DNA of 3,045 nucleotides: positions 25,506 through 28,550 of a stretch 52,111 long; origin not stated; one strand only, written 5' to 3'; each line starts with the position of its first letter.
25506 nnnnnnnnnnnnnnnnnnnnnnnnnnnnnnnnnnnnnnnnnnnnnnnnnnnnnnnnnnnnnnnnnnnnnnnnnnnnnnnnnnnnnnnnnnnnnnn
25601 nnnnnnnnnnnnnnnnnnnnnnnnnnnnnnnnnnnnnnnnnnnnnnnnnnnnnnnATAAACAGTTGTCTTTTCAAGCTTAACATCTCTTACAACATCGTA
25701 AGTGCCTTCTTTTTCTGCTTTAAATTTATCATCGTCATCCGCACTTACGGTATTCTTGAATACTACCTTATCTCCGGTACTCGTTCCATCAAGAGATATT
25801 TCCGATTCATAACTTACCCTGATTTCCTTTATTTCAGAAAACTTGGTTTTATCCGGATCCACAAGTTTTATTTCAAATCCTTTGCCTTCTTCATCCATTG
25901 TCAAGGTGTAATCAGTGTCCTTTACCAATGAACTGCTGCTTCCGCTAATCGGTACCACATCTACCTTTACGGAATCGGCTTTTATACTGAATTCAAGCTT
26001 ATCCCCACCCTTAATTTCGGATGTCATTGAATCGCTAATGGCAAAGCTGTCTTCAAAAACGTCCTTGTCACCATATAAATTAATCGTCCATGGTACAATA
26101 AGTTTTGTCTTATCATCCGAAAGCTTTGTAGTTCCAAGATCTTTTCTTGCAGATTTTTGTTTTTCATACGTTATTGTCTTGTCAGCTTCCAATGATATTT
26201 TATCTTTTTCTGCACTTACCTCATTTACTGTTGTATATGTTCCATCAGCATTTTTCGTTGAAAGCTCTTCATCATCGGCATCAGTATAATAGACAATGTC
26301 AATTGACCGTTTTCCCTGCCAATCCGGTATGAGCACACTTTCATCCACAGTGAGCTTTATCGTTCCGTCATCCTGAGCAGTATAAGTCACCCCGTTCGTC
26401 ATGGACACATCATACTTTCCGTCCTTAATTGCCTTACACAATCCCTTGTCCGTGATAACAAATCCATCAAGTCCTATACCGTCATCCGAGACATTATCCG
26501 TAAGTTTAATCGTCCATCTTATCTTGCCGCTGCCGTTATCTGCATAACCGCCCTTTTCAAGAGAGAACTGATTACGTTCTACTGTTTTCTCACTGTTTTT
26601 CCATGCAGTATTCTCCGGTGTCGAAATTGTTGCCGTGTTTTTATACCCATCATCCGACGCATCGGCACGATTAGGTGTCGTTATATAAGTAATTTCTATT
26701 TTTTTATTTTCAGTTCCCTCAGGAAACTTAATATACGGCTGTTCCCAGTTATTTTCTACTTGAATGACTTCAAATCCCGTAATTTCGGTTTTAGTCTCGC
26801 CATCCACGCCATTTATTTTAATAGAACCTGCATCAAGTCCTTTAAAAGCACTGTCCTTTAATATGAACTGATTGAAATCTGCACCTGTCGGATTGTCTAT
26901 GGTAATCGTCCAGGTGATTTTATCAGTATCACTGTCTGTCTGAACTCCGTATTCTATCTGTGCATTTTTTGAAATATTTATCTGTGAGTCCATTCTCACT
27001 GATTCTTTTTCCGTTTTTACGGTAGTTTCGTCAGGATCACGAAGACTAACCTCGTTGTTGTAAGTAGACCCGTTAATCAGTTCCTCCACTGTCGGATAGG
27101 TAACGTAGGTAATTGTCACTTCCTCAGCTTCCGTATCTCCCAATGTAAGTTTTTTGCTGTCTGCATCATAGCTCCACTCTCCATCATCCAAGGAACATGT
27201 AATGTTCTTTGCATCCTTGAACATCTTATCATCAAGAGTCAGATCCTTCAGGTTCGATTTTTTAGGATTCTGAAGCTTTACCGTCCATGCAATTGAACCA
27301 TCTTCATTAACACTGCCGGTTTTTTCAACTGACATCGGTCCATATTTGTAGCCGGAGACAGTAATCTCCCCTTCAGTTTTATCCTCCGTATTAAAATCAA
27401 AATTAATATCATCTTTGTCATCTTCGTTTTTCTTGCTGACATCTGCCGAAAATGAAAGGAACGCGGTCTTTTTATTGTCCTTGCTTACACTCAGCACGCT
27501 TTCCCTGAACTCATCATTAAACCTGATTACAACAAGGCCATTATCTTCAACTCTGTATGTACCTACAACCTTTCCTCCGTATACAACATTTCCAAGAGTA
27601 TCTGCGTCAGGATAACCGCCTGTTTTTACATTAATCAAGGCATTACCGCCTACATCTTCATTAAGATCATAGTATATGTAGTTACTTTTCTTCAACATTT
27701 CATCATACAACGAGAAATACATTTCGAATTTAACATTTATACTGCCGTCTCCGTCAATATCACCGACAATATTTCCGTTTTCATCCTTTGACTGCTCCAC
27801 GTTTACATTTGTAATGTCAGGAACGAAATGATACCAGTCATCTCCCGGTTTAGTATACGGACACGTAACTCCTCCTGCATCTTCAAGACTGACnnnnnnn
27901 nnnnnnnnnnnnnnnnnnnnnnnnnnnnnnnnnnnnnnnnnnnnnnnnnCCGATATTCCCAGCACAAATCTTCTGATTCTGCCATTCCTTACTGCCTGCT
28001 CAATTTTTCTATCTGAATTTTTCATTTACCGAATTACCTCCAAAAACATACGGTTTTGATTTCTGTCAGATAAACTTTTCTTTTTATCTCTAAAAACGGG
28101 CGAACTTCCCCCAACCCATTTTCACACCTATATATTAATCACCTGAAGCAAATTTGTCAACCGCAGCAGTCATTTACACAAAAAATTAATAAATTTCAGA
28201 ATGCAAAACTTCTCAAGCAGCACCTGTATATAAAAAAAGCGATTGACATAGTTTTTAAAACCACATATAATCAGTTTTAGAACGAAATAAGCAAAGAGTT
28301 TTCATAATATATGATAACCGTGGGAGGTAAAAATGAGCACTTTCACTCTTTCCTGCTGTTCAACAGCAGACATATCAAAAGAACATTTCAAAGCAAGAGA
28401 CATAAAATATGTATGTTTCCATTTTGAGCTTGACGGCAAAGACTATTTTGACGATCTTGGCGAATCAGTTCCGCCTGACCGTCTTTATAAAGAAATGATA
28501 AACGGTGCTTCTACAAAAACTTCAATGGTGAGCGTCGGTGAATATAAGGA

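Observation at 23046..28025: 1659-aa LPETG surface protein as the probable pilus tip adhesin; its domain content is unknown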

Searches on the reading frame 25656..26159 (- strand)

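Call 33: search_protein_families(library=pfam, proteins=[window:25656-26159:-], max_evalue=10)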
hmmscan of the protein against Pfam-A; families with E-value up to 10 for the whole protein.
window:25656-26159:- (168 aa): 1 family
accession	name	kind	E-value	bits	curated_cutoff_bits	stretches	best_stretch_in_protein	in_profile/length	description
PF16569.11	GramPos_pilinBB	-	0.00093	20.5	30.5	1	62-121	37-94/116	Gram-positive pilin backbone subunit 2, Cna-B-like domain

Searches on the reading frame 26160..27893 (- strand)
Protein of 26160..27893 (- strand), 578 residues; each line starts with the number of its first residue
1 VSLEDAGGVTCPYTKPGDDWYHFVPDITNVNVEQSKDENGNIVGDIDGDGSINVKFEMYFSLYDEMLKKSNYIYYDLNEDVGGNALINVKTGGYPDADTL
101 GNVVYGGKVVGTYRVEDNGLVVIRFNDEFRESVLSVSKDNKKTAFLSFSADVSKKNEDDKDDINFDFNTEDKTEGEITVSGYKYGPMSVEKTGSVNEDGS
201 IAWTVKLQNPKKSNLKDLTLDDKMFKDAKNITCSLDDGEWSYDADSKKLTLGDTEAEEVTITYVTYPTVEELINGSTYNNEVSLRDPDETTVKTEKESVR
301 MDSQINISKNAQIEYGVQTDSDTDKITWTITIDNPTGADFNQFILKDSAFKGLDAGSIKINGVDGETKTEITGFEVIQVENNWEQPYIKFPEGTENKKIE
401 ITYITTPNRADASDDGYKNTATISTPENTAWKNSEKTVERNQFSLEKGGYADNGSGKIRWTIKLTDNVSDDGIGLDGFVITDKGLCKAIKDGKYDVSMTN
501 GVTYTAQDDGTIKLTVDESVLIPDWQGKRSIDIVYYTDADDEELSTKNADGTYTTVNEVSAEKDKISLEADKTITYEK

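Call 82: search_dna_similar(query=window:26160-27893:-, collection=plasmids, mode=protein, max_evalue=0.001, max_rows=10)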
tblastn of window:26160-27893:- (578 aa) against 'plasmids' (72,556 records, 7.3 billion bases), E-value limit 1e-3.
No match.

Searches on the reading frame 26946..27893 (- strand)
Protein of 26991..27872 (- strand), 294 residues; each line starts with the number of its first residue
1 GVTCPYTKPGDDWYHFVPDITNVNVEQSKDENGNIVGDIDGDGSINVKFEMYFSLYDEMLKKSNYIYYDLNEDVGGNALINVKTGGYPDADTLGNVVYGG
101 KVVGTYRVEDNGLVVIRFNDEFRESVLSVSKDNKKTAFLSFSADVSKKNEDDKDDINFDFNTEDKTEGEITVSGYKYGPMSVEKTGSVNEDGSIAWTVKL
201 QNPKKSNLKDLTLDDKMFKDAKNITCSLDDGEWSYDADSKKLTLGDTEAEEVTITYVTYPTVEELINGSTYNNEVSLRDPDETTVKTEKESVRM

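Call 11: find_homologous_proteins(query=window:26991-27872:-, max_evalue=0.001)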
Query seq(294 aa): 1857 candidates shared short words with the query, none scored E <= 0.001.

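Call 18: search_solved_structures(query=A2, max_evalue=10, show_alignments=2)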
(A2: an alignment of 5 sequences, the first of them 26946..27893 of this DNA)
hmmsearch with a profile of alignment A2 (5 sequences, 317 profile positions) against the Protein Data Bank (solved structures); distinct sequences matched with E-value up to 10: 3.
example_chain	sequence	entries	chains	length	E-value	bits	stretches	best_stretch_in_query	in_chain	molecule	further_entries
9avo_C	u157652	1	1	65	0.11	14.9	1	219-253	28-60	Protein GD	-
1gxe_A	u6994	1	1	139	0.22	13.9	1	156-220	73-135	MYOSIN BINDING PROTEIN C, CARDIAC-TYPE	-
2kn4_A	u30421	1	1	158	0.39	13.1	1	220-274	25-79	Immunoglobulin G-binding protein G,Serine/arginine-rich splicing factor 2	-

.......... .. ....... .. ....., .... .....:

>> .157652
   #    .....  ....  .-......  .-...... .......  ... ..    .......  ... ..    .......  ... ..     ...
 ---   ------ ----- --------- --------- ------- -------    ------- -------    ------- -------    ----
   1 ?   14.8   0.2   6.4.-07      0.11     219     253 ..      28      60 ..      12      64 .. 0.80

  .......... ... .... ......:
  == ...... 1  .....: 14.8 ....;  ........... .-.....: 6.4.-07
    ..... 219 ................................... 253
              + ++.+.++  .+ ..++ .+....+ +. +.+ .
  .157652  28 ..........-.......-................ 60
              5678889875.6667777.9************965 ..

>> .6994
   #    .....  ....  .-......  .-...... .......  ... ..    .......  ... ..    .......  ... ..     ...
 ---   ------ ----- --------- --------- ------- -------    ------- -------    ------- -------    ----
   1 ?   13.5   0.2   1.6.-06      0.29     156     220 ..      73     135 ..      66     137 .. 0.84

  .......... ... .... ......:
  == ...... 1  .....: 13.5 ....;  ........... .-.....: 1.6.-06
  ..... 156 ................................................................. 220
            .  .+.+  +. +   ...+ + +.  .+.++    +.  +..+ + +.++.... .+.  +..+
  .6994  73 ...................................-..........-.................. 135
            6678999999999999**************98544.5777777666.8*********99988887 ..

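Call 25: predict_structure(alignment_id=A2)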
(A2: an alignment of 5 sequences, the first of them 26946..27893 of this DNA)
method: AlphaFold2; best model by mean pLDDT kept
length: 316 residues; sequences in the alignment: 5
mean_pLDDT: 65.7   pTM: 0.50
mean pLDDT of the five models: 65.7, 65.7, 60.8, 57.5, 56.4
residues with pLDDT >= 90: 1; 70-90: 161; 50-70: 87; < 50: 67
segments of 3 or more residues with pLDDT < 50: 1-18, 46-48, 172-175, 181-186, 287-292, 294-316
pLDDT, mean of each block of 10 residues (from residue 1): 30 43 69 64 56 78 77 78 74 56 83 77 82 83 83 64 68 51 49 68 74 75 74 85 79 83 76 55 52 42 35 25
secondary structure, 60 per line:
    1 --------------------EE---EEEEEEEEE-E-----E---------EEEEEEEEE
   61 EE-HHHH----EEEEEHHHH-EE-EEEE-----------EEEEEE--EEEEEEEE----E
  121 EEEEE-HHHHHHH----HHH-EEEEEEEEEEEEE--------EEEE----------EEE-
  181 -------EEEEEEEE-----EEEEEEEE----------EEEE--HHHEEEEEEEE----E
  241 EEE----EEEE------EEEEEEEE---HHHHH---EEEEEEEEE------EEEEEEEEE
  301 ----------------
elements in order: E26-34 E52-62 H64-67 E72-76 H77-80 E85-88 E100-105 E108-115 E120-125 H127-133 E142-154 E163-166 E177-179 E188-195 E201-208 E219-222 E228-235 E240-243 E248-251 E258-265 H269-273 E277-285 E292-300

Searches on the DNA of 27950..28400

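Call 63: search_rna_families(source=window, start=27950, end=28400, threshold=evalue, max_evalue=1)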
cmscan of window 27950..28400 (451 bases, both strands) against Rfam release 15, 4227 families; matches with E-value up to 1: 0.
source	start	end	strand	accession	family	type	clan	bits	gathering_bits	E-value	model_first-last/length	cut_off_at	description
